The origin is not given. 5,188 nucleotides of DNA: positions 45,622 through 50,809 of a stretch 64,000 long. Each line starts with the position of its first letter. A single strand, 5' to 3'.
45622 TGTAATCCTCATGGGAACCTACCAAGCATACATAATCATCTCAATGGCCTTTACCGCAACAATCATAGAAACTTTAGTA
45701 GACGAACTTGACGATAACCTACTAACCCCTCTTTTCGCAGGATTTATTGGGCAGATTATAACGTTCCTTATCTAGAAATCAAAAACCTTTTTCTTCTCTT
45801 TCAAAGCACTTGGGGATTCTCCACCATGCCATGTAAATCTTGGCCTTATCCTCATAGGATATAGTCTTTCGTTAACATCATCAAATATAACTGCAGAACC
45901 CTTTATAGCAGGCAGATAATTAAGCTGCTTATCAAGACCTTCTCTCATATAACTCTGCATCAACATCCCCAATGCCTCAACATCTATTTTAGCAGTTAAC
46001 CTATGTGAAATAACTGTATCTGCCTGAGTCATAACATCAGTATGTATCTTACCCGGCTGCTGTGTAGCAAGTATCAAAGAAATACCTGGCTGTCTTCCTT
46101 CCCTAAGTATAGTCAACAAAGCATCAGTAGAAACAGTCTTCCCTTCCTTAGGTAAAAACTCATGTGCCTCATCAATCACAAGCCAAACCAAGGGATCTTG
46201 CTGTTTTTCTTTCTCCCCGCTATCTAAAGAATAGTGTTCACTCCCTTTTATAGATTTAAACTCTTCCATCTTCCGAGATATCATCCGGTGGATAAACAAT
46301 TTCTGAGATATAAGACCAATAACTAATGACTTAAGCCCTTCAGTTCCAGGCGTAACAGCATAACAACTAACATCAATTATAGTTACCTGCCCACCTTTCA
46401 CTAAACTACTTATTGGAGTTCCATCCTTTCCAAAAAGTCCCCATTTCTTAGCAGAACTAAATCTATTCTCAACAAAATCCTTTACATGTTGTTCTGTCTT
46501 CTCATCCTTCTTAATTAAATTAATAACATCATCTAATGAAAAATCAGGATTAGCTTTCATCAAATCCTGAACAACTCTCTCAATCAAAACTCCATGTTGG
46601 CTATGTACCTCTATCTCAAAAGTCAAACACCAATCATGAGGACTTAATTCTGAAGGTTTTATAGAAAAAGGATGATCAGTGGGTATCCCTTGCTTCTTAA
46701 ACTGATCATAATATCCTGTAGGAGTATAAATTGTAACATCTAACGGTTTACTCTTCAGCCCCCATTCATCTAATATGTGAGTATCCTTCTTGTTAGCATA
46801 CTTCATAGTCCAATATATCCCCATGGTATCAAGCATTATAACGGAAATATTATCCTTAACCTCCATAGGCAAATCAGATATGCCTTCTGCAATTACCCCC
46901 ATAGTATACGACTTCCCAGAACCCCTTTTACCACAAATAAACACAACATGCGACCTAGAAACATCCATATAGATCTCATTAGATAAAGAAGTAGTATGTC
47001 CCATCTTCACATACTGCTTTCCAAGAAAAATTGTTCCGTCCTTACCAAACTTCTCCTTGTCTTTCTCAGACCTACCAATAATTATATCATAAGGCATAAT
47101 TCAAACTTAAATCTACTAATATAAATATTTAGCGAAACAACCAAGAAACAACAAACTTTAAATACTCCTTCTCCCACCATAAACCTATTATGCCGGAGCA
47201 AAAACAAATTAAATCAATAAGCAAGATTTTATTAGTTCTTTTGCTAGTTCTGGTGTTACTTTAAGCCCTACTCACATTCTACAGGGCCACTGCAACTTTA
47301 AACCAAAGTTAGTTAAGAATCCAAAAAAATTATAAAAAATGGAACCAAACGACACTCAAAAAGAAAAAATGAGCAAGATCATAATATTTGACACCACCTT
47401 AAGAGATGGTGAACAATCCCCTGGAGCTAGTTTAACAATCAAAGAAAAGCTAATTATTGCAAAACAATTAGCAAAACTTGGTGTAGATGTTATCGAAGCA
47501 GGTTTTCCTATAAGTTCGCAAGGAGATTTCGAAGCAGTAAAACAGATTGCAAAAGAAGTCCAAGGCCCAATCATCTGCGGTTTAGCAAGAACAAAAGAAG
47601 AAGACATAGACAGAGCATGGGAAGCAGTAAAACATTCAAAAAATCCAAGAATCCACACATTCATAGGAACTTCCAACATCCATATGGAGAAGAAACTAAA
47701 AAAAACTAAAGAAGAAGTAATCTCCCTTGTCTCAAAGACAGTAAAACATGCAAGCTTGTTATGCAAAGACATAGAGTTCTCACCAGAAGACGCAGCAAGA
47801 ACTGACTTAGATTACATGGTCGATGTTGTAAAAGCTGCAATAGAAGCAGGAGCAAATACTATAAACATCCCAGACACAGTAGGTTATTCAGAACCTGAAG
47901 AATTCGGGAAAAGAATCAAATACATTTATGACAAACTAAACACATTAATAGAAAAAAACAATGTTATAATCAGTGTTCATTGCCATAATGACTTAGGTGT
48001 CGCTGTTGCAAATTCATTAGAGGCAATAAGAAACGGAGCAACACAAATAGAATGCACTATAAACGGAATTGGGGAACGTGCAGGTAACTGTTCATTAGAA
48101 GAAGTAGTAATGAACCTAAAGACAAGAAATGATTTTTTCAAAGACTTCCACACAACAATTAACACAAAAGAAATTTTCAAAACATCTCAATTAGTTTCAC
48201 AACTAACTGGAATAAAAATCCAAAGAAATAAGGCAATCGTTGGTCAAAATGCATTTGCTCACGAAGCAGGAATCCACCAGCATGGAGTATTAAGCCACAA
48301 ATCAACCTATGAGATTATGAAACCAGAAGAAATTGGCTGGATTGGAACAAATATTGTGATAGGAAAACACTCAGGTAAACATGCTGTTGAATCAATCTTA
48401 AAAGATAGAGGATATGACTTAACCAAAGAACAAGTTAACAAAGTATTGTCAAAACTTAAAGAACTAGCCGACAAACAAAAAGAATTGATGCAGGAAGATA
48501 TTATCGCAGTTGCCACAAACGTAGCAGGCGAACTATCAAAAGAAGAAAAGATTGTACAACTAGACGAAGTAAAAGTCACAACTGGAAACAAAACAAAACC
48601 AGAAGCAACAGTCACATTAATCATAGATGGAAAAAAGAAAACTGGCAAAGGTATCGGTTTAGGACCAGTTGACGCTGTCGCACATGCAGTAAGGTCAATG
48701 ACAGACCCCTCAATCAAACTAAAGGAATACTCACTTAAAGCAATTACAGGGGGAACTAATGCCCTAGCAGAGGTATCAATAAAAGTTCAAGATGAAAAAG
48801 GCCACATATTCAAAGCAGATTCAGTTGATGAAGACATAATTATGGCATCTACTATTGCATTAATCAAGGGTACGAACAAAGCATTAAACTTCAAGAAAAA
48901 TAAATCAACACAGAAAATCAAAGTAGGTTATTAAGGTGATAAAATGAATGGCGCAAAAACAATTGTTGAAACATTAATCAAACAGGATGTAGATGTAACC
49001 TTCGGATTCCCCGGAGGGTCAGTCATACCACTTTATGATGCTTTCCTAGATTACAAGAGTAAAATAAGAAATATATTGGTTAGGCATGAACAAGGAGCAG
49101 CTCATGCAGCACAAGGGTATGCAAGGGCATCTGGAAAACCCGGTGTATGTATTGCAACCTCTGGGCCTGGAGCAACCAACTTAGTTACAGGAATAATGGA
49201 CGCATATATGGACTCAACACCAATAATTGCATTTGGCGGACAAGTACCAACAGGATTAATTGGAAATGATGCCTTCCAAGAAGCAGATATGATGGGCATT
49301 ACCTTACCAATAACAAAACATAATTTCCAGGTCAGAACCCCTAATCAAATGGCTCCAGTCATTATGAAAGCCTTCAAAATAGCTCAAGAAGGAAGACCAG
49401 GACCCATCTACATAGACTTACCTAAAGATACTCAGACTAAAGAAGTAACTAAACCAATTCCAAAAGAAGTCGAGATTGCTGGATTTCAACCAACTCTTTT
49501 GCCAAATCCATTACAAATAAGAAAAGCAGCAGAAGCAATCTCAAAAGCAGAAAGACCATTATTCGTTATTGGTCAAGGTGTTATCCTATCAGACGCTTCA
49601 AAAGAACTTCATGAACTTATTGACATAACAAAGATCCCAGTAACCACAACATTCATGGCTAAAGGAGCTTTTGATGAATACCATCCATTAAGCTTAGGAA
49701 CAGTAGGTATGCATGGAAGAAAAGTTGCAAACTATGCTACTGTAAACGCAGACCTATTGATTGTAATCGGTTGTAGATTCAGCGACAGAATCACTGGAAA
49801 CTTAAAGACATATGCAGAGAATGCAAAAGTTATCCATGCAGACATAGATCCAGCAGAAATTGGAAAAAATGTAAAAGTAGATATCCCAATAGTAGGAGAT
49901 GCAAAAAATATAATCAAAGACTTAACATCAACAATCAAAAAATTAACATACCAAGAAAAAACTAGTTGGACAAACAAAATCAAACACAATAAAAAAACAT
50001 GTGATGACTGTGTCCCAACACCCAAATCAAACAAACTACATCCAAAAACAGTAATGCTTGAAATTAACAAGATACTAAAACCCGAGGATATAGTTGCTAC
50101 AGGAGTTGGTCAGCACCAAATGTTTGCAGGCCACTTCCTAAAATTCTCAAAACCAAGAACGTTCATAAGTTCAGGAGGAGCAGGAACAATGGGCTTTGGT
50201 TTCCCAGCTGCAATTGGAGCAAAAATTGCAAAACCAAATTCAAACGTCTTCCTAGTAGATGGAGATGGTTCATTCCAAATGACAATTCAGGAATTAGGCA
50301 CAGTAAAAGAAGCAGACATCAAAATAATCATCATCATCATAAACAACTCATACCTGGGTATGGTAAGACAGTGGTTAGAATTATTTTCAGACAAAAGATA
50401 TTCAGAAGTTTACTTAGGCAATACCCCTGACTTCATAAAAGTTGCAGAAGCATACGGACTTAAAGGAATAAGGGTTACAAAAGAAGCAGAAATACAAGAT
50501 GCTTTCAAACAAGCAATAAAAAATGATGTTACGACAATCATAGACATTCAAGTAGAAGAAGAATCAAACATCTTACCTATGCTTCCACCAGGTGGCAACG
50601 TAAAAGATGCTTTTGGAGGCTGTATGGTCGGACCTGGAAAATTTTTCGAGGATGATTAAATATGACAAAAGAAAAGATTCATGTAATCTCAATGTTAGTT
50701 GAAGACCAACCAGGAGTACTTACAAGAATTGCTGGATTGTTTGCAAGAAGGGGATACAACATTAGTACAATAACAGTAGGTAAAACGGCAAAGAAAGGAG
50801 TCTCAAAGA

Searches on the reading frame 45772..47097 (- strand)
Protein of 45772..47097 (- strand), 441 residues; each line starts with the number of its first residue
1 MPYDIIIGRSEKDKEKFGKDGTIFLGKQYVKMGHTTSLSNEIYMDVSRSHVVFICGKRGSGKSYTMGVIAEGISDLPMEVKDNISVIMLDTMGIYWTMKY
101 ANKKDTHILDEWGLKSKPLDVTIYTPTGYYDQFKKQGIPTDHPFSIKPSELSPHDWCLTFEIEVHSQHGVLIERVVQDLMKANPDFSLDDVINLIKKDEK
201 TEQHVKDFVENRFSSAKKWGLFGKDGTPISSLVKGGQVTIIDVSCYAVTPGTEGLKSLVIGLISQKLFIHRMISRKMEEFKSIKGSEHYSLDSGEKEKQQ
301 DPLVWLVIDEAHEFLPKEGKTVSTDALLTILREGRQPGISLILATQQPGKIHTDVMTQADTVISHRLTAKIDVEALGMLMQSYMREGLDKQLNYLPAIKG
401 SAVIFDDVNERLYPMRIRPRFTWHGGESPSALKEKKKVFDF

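Call 90: search_protein_families(library=pfam, proteins=[window:45772-47097:-], max_evalue=0.0001)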
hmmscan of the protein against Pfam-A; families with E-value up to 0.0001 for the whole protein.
window:45772-47097:- (441 aa): 4 families
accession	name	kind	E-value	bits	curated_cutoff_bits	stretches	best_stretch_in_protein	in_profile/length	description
PF01935.23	DUF87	-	6.5e-15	56.3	23.2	1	41-245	13-203/220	Helicase HerA, central domain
PF05707.18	Zot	-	2.2e-06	27.7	20.3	1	306-369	85-149/197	Zonular occludens toxin (Zot)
PF00004.35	AAA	-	4.9e-05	24.2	21.2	0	290-363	46-127/131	ATPase family associated with various cellular activities (AAA)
PF05872.18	HerA_C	-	9.8e-05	21.6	22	0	299-369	254-323/502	Helicase HerA-like C-terminal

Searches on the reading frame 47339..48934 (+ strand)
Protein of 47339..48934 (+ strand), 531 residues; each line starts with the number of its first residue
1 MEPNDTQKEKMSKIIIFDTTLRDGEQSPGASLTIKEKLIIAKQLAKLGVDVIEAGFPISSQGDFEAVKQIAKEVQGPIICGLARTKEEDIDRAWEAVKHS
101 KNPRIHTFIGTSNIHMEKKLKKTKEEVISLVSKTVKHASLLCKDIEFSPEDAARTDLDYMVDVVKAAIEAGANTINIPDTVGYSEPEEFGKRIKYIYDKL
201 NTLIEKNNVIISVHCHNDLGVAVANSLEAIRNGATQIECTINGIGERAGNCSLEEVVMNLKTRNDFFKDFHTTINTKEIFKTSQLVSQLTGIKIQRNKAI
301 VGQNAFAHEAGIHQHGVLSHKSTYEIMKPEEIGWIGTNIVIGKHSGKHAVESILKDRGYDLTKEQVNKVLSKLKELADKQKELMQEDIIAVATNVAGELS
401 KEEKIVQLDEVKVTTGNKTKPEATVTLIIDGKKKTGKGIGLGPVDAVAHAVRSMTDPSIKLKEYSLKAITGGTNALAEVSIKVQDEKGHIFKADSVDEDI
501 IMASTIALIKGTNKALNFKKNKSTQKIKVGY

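Call 16: search_protein_families(library=pfam, proteins=[window:47339-48934:+], max_evalue=0.001)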
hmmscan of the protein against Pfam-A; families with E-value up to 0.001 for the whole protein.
window:47339-48934:+ (531 aa): 3 families
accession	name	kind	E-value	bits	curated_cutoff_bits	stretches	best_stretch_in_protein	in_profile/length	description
PF00682.25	HMGL-like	-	3.5e-96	322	29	1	13-286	1-260/260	HMGL-like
PF08502.15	LeuA_dimer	-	7.2e-32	110.5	24.9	1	383-515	2-130/131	LeuA allosteric (dimerisation) domain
PF22617.1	HCS_D2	-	3.9e-30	104.5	27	1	300-381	1-82/82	Homocitrate synthase post-HMGL domain-like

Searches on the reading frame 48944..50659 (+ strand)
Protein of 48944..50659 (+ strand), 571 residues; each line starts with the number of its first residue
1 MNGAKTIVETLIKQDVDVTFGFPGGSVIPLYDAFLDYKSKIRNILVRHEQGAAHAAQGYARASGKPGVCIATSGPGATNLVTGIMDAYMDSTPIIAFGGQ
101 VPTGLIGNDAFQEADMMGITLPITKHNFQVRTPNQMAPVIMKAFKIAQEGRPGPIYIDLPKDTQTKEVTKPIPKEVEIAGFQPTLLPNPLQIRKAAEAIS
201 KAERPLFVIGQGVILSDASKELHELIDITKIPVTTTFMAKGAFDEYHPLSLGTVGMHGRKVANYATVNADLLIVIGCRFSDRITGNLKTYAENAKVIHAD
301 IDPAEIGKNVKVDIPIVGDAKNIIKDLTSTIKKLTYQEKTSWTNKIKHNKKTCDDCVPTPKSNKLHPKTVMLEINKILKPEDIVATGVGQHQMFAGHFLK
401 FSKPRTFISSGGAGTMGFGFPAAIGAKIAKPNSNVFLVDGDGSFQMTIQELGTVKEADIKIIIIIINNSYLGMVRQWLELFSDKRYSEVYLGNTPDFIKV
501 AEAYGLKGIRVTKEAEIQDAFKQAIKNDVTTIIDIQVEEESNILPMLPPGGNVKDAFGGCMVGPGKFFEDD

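Call 16: search_protein_families(library=pfam, proteins=[window:48944-50659:+], max_evalue=0.001)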
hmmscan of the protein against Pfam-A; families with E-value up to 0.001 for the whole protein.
window:48944-50659:+ (571 aa): 3 families
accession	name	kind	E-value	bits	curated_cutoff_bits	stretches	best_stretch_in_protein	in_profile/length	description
PF02775.26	TPP_enzyme_C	-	2e-52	177.4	21.9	1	387-535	1-151/151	Thiamine pyrophosphate enzyme, C-terminal TPP binding domain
PF00205.28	TPP_enzyme_M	-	2.5e-50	170.2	30.4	1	192-327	1-137/137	Thiamine pyrophosphate enzyme, central domain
PF02776.23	TPP_enzyme_N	-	3.7e-38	130.4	26.8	1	1-117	1-117/119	Thiamine pyrophosphate enzyme, N-terminal TPP binding domain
